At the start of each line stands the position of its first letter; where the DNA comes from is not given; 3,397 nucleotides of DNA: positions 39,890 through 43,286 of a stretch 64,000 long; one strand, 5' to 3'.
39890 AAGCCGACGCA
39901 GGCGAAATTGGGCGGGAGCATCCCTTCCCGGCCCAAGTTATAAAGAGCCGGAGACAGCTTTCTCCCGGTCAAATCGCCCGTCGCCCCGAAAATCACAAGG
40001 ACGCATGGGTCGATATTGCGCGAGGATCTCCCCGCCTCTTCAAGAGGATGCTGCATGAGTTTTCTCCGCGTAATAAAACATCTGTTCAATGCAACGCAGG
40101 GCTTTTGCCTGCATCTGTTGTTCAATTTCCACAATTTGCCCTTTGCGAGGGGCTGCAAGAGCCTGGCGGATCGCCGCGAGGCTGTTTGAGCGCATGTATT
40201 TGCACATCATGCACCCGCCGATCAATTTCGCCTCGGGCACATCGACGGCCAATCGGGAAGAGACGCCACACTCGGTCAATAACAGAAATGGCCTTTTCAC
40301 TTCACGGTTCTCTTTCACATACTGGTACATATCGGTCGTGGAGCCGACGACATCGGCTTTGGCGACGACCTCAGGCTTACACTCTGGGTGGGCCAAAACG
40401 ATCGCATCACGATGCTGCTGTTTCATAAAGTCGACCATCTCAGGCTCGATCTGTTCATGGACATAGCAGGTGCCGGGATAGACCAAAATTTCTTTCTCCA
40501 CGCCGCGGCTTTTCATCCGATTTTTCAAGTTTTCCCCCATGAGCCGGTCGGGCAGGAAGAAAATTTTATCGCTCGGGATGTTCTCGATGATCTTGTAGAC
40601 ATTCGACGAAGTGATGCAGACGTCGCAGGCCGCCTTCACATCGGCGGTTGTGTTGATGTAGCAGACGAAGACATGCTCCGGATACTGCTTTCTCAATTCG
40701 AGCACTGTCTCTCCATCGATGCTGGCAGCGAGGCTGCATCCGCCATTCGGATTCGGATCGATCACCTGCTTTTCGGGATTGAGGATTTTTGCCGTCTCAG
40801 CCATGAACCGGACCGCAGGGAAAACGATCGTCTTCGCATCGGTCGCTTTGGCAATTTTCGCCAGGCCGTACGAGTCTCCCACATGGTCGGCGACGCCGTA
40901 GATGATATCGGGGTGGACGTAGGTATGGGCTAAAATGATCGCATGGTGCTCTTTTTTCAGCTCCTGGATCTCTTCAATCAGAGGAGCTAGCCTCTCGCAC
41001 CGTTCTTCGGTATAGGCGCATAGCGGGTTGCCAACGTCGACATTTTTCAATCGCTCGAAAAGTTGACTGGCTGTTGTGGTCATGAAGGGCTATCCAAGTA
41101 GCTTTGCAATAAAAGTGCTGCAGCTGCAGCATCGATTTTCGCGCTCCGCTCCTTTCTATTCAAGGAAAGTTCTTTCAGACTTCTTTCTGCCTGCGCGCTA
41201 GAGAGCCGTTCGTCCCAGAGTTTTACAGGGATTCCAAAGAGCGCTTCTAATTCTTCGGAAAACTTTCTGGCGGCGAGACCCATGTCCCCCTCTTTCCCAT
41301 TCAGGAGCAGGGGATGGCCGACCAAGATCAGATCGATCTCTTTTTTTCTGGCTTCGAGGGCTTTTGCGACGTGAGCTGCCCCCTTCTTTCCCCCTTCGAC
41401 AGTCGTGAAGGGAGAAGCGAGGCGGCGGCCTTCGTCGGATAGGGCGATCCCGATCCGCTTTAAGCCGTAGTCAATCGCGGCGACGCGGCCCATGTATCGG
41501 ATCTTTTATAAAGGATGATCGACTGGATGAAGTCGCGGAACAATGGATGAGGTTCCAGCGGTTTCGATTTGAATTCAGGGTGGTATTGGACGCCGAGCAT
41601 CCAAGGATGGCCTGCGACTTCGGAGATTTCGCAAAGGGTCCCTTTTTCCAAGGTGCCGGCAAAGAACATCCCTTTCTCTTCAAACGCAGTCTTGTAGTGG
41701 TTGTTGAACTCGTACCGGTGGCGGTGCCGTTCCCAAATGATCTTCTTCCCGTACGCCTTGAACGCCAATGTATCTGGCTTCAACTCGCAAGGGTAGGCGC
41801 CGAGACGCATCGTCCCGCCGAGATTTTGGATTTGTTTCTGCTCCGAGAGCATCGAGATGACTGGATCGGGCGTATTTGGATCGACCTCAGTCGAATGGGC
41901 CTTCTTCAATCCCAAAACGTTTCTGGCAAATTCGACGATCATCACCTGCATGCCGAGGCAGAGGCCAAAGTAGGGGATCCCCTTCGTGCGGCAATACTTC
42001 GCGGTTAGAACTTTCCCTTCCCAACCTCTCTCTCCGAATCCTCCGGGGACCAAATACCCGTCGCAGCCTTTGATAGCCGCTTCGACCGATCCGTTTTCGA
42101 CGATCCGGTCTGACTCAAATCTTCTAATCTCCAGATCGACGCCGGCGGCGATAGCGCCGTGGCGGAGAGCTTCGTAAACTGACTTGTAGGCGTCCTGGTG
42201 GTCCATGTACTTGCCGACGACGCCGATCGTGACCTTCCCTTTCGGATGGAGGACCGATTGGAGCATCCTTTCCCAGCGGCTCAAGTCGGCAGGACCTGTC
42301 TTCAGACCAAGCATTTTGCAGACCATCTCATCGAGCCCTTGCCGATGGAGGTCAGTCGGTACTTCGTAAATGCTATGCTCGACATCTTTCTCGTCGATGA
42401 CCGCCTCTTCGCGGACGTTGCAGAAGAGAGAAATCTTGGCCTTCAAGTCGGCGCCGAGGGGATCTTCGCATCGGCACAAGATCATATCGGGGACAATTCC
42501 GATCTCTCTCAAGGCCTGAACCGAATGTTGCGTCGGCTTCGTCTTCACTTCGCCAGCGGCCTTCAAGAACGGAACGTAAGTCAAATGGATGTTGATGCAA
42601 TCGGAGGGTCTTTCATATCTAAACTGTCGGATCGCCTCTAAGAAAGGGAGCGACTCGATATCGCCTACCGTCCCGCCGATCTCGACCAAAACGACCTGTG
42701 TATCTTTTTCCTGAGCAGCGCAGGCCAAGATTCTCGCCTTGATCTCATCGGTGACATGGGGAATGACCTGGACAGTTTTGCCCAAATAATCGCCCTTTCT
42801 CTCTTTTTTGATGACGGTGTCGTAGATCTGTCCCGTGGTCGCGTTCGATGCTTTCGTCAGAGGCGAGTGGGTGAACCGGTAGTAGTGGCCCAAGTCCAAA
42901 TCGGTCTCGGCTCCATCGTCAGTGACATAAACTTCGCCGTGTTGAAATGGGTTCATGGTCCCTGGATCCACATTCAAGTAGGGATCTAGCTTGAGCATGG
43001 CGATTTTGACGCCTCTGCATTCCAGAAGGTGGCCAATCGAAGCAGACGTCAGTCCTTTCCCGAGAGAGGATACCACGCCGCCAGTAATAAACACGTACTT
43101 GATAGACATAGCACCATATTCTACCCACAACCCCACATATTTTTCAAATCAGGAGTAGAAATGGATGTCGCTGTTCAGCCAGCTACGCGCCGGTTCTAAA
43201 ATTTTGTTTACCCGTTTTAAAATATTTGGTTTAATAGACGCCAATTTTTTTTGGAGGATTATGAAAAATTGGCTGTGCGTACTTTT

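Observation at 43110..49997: Rhs polymorphic-toxin island inserted, in inverted orientation, into the conserved kdsB-pyrG operon junction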

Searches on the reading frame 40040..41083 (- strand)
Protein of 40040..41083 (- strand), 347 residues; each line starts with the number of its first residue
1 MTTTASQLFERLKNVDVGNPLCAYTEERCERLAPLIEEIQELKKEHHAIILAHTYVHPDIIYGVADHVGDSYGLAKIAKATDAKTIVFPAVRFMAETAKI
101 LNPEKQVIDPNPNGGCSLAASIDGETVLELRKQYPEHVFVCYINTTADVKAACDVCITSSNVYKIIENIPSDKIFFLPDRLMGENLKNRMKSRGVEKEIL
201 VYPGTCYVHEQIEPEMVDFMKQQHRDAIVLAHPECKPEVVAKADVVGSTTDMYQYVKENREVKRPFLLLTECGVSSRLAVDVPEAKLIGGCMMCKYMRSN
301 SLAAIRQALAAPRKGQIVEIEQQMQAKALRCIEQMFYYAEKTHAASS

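Call 4: search_protein_families(library=pfam, proteins=[window:40040-41083:-], max_evalue=0.01)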
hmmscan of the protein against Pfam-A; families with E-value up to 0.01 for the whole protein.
window:40040-41083:- (347 aa): 1 family
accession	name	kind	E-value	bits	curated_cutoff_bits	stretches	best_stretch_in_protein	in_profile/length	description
PF02445.21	NadA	-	1.4e-99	333.4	27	1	37-336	1-294/295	Quinolinate synthetase A protein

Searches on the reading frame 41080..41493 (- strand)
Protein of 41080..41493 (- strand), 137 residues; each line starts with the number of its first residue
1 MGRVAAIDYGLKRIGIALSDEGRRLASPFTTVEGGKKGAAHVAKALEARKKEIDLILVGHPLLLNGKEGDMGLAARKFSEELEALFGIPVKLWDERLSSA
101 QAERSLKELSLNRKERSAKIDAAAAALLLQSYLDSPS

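Call 4: search_protein_families(library=pfam, proteins=[window:41080-41493:-], max_evalue=0.01)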
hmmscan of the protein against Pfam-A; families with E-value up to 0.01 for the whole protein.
window:41080-41493:- (137 aa): 1 family
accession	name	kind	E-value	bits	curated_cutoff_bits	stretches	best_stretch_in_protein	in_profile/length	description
PF03652.20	RuvX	-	6.4e-37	127.3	29.2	1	3-135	2-134/134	Holliday junction resolvase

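Call 8: find_encoding_contigs(protein=window:41080-41493:-, flank=10000, max_places=6)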
Protein window:41080-41493:- (137 aa): no gene with exactly this product is on record in the collection.

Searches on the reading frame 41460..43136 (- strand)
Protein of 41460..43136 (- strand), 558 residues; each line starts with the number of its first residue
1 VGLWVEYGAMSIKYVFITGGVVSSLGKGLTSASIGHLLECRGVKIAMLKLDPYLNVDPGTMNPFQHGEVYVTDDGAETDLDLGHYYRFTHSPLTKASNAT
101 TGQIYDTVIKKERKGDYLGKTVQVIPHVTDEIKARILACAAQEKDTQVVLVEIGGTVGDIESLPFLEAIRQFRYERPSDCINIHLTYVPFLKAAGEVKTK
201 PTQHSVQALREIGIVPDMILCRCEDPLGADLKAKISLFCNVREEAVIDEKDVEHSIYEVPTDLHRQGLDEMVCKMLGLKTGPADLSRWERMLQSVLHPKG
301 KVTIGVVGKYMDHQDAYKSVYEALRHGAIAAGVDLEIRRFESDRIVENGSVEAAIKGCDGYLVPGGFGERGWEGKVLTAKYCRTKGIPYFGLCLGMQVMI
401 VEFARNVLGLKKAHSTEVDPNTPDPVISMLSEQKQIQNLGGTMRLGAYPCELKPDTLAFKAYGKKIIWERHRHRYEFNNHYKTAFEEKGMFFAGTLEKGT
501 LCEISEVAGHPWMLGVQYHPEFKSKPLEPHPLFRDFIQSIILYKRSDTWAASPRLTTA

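Call 4: search_protein_families(library=pfam, proteins=[window:41460-43136:-], max_evalue=0.01)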
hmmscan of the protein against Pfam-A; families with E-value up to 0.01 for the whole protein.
window:41460-43136:- (558 aa): 4 families
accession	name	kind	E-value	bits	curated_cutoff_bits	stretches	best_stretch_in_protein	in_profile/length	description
PF06418.20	CTP_synth_N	-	1.5e-123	411.8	26.1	1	13-278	1-265/265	CTP synthase N-terminus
PF00117.34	GATase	-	1.6e-35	123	22.8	1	314-538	3-189/190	Glutamine amidotransferase class-I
PF07722.19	Peptidase_C26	-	0.00051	20.3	20.5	1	382-521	101-219/219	Peptidase C26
PF01656.29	CbiA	-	0.0064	16.9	25.4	0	23-318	8-90/125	CobQ/CobB/MinD/ParA nucleotide binding domain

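Call 12: find_related_loci(query=window:41460-43109:-, collection=genome_contigs, flank=10000)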
Query window:41460-43109:- (549 aa) in genome_contigs; peptide patterns used: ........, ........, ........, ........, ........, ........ (x = any residue, [..] = any of these).
599 stretches matched a pattern (row limit reached: there are more); 599 encode a relative of the query (tblastn E <= 1e-3); the best 80 are kept; 80 distinct loci.
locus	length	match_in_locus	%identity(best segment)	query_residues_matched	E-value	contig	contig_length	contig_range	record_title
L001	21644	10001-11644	73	4-548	0e+0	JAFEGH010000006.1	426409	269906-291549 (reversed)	MAG: Verrucomicrobia bacterium isolate SZAS-12 LIN-97__6__length-426409, whole genome shotgun sequence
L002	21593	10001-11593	69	1-532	0e+0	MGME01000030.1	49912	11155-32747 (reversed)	MAG: Chlamydiae bacterium RIFCSPLOWO2_12_FULL_49_12 rifcsplowo2_12_scaffold_4654, whole genome shotgun sequence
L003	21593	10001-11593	64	1-530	0e+0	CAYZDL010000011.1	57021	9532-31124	MAG TPA_asm: uncultured bacterium isolate SRP286056_co1_9 genome assembly, contig: NODE_514_length_57021_cov_6.094811, w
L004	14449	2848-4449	59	4-538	0e+0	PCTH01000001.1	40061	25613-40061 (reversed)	MAG: Candidatus Omnitrophica bacterium CG22_combo_CG10-13_8_21_14_all_43_16 CG22_scaffold_476_c, whole genome shotgun se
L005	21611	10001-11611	57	1-541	0e+0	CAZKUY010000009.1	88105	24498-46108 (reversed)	MAG TPA_asm: uncultured Pseudomonadota bacterium isolate SRP286056_co1_460 genome assembly, contig: NODE_200_length_8810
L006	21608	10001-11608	57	1-540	0e+0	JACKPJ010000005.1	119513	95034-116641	MAG: Deltaproteobacteria bacterium isolate HK-STAS-UBA10199-1 HK-STAS-UBA10199-1_5, whole genome shotgun sequence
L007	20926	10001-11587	58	4-533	0e+0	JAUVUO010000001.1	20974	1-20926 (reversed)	MAG: Candidatus Omnitrophota bacterium isolate CSMAG_794 CSMAG_794_k127_7415560_length_20974_cov_21.6177, whole genome s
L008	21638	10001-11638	56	1-545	0e+0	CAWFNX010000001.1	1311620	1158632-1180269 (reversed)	MAG: uncultured Verrucomicrobiae bacterium isolate MFD06085.bin.1.132 genome assembly, contig: contig_14733, whole genom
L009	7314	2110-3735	56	2-543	0e+0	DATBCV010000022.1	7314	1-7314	MAG TPA_asm: Chthoniobacterales bacterium isolate SMAG_U5794 k141_1799916, whole genome shotgun sequence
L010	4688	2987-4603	57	4-545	0e+0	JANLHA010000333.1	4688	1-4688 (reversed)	MAG: Candidatus Omnitrophota bacterium isolate P6-5 k99_202210, whole genome shotgun sequence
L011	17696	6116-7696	58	3-530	0e+0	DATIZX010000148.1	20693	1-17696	MAG TPA_asm: Verrucomicrobiia bacterium isolate SMAG_U15312 k141_5203004, whole genome shotgun sequence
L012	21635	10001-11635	56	3-544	0e+0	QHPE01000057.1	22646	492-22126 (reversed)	MAG: Verrucomicrobia bacterium isolate AV36 14_0903_12_20cm_scaffold_3016_curated, whole genome shotgun sequence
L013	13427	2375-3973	57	1-537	0e+0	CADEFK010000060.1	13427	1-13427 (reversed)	uncultured bacterium isolate Candidatus Dadabacteria sp. RBC041 genome assembly, contig: MAG041_60, whole genome shotgun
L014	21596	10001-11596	56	3-538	0e+0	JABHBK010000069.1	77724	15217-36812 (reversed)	MAG: Nitrospina sp. isolate SI036_bin78 k141_229780, whole genome shotgun sequence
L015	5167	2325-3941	57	3-535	0e+0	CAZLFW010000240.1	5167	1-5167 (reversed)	MAG TPA_asm: uncultured bacterium isolate binchicken_co381_84 genome assembly, contig: k141_151073, whole genome shotgun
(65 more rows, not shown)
